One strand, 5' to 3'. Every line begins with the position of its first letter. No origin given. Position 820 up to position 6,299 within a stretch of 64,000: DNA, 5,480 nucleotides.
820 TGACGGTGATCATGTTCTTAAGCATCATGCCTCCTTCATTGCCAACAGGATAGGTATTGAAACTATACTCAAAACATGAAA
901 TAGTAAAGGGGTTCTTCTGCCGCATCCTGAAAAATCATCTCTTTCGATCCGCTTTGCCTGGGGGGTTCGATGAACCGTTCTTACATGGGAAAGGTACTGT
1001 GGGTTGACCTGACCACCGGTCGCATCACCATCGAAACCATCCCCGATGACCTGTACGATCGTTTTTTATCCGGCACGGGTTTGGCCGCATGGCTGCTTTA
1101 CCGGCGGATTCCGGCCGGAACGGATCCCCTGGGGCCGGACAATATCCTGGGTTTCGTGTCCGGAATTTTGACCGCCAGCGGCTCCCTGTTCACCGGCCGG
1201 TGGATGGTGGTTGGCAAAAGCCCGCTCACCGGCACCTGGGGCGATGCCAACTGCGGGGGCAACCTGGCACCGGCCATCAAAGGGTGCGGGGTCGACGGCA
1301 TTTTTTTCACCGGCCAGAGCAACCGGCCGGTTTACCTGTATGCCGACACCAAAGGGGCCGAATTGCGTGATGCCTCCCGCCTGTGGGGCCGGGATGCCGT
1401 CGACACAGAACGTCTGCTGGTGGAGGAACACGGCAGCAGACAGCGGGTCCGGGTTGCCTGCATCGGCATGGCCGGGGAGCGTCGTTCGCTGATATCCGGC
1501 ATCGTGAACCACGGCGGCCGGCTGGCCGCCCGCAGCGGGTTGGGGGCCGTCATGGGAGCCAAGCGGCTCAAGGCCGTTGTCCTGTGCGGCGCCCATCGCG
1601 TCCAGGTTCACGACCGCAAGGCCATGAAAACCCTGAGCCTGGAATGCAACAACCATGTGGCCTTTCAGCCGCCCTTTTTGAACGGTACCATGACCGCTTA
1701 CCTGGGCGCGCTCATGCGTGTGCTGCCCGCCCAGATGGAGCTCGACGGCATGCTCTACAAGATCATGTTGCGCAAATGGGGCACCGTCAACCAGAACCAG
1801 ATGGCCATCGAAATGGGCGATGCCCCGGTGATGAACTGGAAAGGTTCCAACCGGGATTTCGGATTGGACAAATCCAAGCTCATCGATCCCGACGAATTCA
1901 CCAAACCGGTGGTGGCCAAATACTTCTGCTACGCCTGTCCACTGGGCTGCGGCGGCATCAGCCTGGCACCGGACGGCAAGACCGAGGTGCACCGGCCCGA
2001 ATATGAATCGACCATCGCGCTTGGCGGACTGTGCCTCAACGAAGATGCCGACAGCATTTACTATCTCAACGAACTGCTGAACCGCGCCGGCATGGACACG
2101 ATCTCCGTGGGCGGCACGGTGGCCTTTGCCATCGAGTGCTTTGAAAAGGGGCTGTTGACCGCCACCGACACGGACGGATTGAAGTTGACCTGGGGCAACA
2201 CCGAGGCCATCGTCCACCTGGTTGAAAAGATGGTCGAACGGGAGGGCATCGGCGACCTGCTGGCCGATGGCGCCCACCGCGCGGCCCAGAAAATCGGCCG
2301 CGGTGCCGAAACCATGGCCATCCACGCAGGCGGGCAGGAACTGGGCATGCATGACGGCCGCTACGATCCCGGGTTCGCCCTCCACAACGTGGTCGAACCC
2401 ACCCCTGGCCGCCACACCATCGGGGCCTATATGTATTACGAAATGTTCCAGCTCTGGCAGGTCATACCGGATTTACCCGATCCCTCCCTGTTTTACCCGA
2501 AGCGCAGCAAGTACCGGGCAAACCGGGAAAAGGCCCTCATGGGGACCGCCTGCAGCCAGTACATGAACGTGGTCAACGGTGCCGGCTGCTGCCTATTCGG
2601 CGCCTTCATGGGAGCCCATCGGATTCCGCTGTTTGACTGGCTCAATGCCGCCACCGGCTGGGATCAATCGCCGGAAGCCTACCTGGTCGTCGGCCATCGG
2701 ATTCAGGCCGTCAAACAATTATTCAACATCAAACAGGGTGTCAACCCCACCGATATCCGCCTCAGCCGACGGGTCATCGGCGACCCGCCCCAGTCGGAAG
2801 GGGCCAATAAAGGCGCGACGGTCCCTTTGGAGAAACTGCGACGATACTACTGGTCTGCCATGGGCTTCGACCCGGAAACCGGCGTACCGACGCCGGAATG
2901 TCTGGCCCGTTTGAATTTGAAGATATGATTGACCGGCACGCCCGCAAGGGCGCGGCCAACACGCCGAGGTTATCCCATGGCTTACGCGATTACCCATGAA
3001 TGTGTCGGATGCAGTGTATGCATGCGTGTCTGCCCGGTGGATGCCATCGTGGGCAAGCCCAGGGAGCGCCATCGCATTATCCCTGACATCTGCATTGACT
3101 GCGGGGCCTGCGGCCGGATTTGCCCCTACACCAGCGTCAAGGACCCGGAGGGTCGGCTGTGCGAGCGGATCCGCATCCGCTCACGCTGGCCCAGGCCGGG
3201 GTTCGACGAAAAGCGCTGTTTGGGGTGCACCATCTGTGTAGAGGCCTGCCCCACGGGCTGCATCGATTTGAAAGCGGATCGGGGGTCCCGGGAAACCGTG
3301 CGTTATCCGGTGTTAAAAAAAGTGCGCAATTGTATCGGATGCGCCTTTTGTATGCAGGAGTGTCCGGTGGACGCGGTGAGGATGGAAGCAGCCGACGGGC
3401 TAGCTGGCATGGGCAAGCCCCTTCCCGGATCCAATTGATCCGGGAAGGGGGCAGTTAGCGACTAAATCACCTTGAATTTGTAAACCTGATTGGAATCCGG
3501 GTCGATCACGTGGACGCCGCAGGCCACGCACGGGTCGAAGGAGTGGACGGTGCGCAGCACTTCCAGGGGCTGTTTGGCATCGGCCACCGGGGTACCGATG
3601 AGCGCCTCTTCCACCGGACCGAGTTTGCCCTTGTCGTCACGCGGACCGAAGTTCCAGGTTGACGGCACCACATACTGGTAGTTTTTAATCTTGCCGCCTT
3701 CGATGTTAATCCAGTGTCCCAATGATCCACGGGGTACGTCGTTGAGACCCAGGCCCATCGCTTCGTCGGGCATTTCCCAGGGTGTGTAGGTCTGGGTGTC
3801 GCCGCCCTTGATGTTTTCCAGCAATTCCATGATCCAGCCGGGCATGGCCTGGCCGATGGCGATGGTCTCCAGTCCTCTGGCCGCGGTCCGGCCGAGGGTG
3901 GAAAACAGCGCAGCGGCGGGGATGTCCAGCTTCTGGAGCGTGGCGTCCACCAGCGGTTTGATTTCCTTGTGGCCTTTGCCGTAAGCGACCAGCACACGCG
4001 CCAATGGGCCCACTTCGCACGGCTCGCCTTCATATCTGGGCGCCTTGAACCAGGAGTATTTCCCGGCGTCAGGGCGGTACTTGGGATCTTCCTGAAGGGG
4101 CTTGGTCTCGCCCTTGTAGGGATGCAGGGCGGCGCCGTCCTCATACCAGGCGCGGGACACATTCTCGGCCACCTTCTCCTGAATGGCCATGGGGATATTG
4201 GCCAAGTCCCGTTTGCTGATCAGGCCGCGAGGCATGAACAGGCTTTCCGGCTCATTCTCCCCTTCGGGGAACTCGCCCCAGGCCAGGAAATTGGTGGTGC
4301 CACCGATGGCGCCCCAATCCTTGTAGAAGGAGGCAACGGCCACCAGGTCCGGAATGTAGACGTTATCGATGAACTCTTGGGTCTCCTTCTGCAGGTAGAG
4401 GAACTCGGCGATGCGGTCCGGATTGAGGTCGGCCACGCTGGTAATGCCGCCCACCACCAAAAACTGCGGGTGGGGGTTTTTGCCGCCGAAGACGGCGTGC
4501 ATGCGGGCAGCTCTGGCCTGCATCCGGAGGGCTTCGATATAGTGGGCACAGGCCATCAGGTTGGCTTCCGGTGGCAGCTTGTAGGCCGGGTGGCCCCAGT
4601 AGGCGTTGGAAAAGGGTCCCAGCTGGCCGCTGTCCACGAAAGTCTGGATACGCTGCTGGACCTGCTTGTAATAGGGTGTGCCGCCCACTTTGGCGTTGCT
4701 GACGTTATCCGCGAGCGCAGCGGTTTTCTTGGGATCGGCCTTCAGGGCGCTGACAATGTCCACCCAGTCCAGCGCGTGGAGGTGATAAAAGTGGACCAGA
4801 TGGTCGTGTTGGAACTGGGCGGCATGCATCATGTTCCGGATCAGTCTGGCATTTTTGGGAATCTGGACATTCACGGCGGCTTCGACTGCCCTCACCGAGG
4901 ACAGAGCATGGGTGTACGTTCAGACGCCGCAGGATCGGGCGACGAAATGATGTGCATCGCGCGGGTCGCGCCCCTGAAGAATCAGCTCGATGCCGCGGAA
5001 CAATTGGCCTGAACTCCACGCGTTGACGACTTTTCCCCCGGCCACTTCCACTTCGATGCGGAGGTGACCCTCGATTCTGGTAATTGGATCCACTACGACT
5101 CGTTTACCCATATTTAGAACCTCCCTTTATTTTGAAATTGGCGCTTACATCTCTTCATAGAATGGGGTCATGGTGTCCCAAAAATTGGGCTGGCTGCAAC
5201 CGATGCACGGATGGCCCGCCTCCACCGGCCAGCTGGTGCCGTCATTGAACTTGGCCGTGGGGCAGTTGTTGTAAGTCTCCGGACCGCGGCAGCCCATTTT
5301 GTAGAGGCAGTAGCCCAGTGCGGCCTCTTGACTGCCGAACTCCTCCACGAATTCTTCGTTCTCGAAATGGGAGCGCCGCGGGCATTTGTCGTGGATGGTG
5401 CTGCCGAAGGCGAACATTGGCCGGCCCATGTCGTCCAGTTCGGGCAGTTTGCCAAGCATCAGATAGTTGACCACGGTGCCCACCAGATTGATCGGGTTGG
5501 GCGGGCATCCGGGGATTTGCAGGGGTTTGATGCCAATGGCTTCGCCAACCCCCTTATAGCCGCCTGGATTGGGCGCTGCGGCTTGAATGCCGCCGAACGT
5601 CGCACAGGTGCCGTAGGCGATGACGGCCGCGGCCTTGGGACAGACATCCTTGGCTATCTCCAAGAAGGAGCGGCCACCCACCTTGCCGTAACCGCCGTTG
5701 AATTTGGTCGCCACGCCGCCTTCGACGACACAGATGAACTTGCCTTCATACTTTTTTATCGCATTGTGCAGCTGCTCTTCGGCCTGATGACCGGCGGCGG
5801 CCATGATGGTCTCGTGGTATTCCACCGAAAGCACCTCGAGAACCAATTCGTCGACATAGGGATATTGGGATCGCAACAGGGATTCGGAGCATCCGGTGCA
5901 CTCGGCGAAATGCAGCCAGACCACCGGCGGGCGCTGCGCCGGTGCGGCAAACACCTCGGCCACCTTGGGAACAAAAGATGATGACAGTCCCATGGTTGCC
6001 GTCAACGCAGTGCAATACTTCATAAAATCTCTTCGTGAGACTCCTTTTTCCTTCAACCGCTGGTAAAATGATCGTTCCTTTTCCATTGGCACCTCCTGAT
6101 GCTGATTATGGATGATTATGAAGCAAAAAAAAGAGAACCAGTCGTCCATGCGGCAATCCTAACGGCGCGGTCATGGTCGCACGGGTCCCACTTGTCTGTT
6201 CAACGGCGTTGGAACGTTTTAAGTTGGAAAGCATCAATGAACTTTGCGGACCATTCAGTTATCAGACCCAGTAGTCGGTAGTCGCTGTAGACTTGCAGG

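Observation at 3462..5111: In-frame TGA exactly replaces the second cysteine of the N-terminal RxCGxC Ni-site motif of a periplasmic [NiFe] hydrogenase large subunit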

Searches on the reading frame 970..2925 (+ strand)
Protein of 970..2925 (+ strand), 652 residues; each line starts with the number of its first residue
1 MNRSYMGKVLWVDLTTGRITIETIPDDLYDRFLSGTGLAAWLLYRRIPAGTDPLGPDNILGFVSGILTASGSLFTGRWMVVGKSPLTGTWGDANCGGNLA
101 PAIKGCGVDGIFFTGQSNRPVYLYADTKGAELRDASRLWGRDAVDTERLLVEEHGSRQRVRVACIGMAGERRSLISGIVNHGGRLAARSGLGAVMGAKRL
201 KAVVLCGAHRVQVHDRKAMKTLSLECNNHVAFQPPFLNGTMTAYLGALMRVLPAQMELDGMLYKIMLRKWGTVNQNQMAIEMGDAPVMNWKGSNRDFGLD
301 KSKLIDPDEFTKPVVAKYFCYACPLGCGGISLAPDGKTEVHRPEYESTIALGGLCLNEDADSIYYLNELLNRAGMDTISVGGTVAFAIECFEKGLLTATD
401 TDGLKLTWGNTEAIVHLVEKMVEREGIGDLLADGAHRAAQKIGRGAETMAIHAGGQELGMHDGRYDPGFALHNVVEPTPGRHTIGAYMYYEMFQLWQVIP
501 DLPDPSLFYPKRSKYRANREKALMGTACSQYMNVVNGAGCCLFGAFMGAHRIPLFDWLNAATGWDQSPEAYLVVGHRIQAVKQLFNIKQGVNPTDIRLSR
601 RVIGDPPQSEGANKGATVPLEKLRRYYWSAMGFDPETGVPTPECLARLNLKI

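Call 8: search_protein_families(library=pfam, proteins=[window:970-2925:+])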
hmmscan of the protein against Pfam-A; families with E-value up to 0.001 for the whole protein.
window:970-2925:+ (652 aa): 2 families
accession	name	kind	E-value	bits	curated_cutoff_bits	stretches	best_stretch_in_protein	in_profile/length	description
PF01314.23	AFOR_C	-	1.2e-93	314.8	27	1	266-650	19-385/385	Aldehyde ferredoxin oxidoreductase, domains 2 & 3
PF02730.20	AFOR_N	-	1.3e-66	224.5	29.8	1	7-207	1-198/199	Aldehyde ferredoxin oxidoreductase, N-terminal domain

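Call 55: find_encoding_contigs(protein=window:970-2925:+, flank=10000, max_places=4)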
Protein window:970-2925:+ (652 aa): no gene with exactly this product is on record in the collection.

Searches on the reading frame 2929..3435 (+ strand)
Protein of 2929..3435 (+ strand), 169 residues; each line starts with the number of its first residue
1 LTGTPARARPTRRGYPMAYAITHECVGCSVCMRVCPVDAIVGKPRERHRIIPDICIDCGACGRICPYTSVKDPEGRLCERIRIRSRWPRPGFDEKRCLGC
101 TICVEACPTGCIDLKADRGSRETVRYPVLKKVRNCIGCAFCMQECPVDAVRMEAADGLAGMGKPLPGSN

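Call 8: search_protein_families(library=pfam, proteins=[window:2929-3435:+])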
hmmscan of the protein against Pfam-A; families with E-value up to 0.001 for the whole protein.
window:2929-3435:+ (169 aa): 14 families
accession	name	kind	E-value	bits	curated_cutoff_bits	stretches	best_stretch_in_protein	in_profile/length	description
PF00037.32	Fer4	-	4.6e-21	74.2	21.1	4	92-112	3-23/24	4Fe-4S binding domain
PF12838.12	Fer4_7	-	2.5e-18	66.7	27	2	96-149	1-52/52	4Fe-4S dicluster domain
PF14697.11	Fer4_21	-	5.4e-17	62.1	35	2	93-152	4-59/59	4Fe-4S dicluster domain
PF13237.11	Fer4_10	-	2e-16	60.1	25.5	2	22-66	6-53/53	4Fe-4S dicluster domain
PF13187.11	Fer4_9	-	9.3e-16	58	27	2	96-149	1-51/52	4Fe-4S dicluster domain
PF12837.12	Fer4_6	-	2.7e-15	55.9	25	1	90-112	2-24/24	4Fe-4S binding domain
PF12797.12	Fer4_2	-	3.4e-15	55.3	24.5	1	89-109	2-22/22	4Fe-4S binding domain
PF13484.11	Fer4_16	-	4.9e-14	53.3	30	1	96-123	1-29/66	4Fe-4S double cluster binding domain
PF13183.11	Fer4_8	-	8.2e-10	39.5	27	0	132-150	2-20/68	4Fe-4S dicluster domain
PF12800.12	Fer4_4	-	2.7e-09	37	24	0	95-110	2-17/17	4Fe-4S binding domain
PF25160.1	LdpA_Fe-S-bd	-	5.9e-09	36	27.6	0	31-71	9-44/49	LdpA Fe-S cluster-binding domain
PF12798.12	Fer4_3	-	1.1e-07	32.5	27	0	25-39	1-15/15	4Fe-4S binding domain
PF13534.11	Fer4_17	-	2.9e-06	28.2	22.2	0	24-50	1-25/61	4Fe-4S dicluster domain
PF17179.9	Fer4_22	-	0.00041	21.6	27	0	22-38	78-94/95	4Fe-4S dicluster domain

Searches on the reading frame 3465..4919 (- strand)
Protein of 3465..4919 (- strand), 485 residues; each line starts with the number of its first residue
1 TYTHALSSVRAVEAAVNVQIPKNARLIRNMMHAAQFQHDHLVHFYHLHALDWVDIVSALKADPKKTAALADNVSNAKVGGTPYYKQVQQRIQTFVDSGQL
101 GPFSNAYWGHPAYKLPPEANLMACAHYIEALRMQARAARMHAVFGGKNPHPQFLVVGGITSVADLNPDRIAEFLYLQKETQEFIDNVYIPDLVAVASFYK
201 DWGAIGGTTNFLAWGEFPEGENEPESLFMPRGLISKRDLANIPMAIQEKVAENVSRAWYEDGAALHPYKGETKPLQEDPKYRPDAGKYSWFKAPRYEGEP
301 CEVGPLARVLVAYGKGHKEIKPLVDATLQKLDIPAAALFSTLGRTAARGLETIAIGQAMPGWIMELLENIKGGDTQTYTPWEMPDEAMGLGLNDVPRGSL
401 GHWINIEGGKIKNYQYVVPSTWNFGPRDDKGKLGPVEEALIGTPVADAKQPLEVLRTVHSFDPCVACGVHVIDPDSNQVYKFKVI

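Call 8: search_protein_families(library=pfam, proteins=[window:3465-4919:-])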
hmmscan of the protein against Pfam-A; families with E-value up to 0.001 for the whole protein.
window:3465-4919:- (485 aa): 1 family
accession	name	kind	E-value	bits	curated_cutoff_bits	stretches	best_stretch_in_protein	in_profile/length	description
PF00374.24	NiFeSe_Hases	-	1.7e-200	667.7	25.8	1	1-470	27-508/508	Nickel-dependent hydrogenase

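Call 11: find_homologous_proteins(query=window:3465-4919:-, max_evalue=1e-30)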
Query window:3465-4919:- (485 aa): 8000 proteins with E <= 1e-30 among 8000 candidates; the best 120 are listed.
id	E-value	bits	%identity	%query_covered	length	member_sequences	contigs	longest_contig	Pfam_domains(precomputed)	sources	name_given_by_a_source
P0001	0.0e+0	1021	90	98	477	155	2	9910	PF00374.25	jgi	-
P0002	2.9e-298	1008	93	94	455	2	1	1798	PF00374.25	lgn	-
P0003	1.2e-287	973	83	100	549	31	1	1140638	PF00374.25,PF27537.1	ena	-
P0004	4.1e-286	968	84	98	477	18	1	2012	PF00374.25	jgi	jgi:[NiFe] hydrogenase large subunit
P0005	3.3e-283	958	83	98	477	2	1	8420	PF00374.25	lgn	-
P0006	3.8e-282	954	82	100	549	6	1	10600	PF00374.25,PF27537.1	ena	-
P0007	4.0e-277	938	80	100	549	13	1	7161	PF00374.25,PF27537.1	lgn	-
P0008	1.2e-276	936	81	100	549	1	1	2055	PF00374.25,PF27537.1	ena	-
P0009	4.3e-276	934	79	100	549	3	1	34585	PF00374.25,PF27537.1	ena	-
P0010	1.1e-275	933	80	100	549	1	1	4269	PF00374.25,PF27537.1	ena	-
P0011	4.6e-272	921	79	100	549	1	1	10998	PF00374.25,PF27537.1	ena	-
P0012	7.9e-272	920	78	100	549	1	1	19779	PF00374.25,PF27537.1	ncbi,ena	-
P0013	3.1e-271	918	81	98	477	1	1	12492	PF00374.25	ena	-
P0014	3.4e-271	918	81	97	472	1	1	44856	PF00374.25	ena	-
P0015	7.3e-271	917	78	100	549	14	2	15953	PF00374.25,PF27537.1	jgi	-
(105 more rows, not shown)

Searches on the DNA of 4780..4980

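Call 42: search_rna_families(source=window, start=4780, end=4980, threshold=evalue, max_evalue=10)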
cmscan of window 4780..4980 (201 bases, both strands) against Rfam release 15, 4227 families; matches with E-value up to 10: 1.
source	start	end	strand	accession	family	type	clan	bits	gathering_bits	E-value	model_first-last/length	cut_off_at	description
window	4830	4902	+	RF02466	Ms_AS-8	Gene; sRNA;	-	10.9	48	9.9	1-74/74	no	Actinobacteria sRNA Ms_AS-8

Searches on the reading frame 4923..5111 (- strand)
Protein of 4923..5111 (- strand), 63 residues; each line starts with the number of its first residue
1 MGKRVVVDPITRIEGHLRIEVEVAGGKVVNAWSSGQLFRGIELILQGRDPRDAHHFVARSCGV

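Call 8: search_protein_families(library=pfam, proteins=[window:4923-5111:-])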
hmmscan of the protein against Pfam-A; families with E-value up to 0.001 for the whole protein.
window:4923-5111:- (63 aa): 1 family
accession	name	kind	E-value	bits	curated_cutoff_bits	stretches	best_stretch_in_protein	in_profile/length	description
PF00374.24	NiFeSe_Hases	-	6.5e-08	32.4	25.8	1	39-63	1-25/508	Nickel-dependent hydrogenase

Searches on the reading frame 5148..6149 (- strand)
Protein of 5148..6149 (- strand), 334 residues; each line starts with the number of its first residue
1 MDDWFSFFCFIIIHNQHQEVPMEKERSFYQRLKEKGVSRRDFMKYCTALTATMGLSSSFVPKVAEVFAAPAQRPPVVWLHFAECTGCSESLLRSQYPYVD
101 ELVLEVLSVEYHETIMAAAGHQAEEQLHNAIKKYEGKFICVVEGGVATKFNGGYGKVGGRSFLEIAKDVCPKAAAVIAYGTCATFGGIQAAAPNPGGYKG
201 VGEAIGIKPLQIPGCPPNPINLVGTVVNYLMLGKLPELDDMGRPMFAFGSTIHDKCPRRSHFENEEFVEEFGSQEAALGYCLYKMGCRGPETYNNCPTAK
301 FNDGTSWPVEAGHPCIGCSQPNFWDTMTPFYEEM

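Call 8: search_protein_families(library=pfam, proteins=[window:5148-6149:-])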
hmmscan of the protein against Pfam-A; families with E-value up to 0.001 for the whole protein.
window:5148-6149:- (334 aa): 2 families
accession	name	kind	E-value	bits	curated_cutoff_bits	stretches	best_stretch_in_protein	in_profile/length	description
PF14720.11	NiFe_hyd_SSU_C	-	3.2e-35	120.8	27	1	248-331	1-80/80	NiFe/NiFeSe hydrogenase small subunit C-terminal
PF01058.29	Oxidored_q6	-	5e-29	101.1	27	1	84-228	1-127/128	NADH ubiquinone oxidoreductase, 20 Kd subunit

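Call 41: search_solved_structures(query=window:5148-6149:-, max_evalue=1e-20, show_alignments=1)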
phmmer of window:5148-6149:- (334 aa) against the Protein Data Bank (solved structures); distinct sequences matched with E-value up to 1e-20: 43.
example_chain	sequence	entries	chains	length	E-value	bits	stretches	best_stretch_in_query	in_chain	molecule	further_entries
1h2a_S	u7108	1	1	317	2.6e-123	414.6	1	28-332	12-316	HYDROGENASE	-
1yq9_A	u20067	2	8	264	1e-109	369.9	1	71-332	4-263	Periplasmic [NiFe] hydrogenase small subunit | PERIPLASMIC HYDROGENASE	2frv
1frv_A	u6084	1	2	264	3e-109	368.4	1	71-332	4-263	HYDROGENASE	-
1h2r_S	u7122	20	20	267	2.7e-107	362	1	72-332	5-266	PROTEIN (PERIPLASMIC [NIFE] HYDROGENASE SMALL SUBUNIT) | Periplasmic [NiFe] hydrogenase small subunit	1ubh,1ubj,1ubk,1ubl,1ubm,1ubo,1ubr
8w6x_S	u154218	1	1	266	2.9e-107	361.9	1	72-332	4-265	Periplasmic [NiFe] hydrogenase small subunit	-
4u9h_S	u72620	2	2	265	3.5e-107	361.6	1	72-332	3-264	Periplasmic [NiFe] hydrogenase small subunit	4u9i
1e3d_A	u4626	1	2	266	1.4e-103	349.8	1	71-332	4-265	[NiFe] hydrogenase small subunit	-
4upe_A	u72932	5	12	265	3.7e-101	341.8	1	71-333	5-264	NIFE-HYDROGENASE SMALL SUBUNIT | HYDROGENASE (NIFE) SMALL SUBUNIT HYDA | PERIPLASMIC [NIFE] HYDROGENASE SMALL SUBUNIT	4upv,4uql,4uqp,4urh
1yqw_A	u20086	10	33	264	4e-101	341.7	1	72-333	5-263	Periplasmic [NiFe] hydrogenase small subunit | HYDROGENASE (NIFE) SMALL SUBUNIT HYDA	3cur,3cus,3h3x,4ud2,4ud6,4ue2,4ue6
1yrq_A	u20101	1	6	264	6.9e-101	340.9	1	72-333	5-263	Periplasmic [NiFe] hydrogenase small subunit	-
4ucw_A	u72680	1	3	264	2e-100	339.4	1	72-333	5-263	HYDROGENASE (NIFE) SMALL SUBUNIT HYDA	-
4ucq_A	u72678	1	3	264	2.5e-100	339.1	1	72-333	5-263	HYDROGENASE (NIFE) SMALL SUBUNIT HYDA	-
1frf_S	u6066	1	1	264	2.5e-100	339.1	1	72-333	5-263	[NI-FE] HYDROGENASE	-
4ucx_A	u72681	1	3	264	4.9e-100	338.1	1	72-333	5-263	HYDROGENASE (NIFE) SMALL SUBUNIT HYDA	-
3myr_A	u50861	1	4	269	1.4e-86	293.8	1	71-332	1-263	Hydrogenase (NiFe) small subunit HydA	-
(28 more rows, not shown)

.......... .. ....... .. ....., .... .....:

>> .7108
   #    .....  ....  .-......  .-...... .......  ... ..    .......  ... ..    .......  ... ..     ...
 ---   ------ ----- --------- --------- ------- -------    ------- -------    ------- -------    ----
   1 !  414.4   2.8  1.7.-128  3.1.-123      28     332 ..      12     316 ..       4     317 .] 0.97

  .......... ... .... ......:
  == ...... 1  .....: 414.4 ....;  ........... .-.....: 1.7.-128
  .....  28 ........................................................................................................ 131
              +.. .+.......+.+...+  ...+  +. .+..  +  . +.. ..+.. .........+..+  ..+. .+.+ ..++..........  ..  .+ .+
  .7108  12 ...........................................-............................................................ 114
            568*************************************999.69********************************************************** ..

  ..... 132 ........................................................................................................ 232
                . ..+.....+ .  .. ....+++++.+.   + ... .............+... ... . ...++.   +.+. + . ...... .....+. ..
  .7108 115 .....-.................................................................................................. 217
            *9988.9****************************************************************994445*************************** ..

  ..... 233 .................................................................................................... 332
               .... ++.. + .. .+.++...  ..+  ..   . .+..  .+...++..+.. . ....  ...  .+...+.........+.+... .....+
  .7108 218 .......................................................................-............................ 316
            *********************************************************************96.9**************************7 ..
